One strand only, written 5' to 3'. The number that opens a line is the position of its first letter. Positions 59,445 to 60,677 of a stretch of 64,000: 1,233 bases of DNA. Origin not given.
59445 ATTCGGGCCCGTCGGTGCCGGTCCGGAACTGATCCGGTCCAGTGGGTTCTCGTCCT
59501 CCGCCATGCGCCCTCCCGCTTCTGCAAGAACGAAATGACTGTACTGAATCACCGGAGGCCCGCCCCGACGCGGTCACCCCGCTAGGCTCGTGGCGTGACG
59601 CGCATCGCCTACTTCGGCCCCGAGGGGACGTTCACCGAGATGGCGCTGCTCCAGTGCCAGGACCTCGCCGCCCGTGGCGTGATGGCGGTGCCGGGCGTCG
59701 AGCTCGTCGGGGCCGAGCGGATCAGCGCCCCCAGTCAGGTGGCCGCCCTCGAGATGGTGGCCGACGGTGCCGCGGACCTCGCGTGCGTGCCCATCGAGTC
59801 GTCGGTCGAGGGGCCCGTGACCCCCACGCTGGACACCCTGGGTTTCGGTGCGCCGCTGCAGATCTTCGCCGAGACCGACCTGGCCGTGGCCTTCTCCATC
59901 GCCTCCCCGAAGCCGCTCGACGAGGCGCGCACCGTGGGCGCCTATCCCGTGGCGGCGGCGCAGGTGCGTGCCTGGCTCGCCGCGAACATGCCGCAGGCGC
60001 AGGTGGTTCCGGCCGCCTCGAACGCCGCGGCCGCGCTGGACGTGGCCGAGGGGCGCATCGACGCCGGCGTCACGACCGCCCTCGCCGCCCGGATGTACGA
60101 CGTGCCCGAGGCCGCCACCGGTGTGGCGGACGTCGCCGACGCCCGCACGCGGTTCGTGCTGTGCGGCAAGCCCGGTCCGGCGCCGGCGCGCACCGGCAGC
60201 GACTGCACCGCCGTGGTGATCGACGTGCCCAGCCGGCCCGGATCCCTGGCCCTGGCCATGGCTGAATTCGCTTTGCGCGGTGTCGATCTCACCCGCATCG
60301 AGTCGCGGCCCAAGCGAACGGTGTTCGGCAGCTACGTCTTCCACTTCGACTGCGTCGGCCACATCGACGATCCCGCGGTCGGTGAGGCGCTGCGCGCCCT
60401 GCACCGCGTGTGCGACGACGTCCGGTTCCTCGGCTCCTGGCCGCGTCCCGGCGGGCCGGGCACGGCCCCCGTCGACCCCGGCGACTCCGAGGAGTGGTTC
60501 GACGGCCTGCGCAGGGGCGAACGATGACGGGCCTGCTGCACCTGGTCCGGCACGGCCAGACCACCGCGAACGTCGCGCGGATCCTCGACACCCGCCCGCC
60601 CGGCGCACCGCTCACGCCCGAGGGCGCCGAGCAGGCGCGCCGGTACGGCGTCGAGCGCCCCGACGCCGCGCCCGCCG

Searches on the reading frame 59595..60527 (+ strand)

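Call 96: search_protein_families(library=pfam, proteins=[window:59595-60527:+], max_evalue=0.00001)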
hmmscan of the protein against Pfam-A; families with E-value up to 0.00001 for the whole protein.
window:59595-60527:+ (310 aa): 2 families
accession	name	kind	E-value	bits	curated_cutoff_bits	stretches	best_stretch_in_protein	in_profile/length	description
PF00800.23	PDT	-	8.8e-34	117.3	25.2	1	4-192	1-178/181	Prephenate dehydratase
PF01842.31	ACT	-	2.2e-08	34.2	27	1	206-270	2-65/66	ACT domain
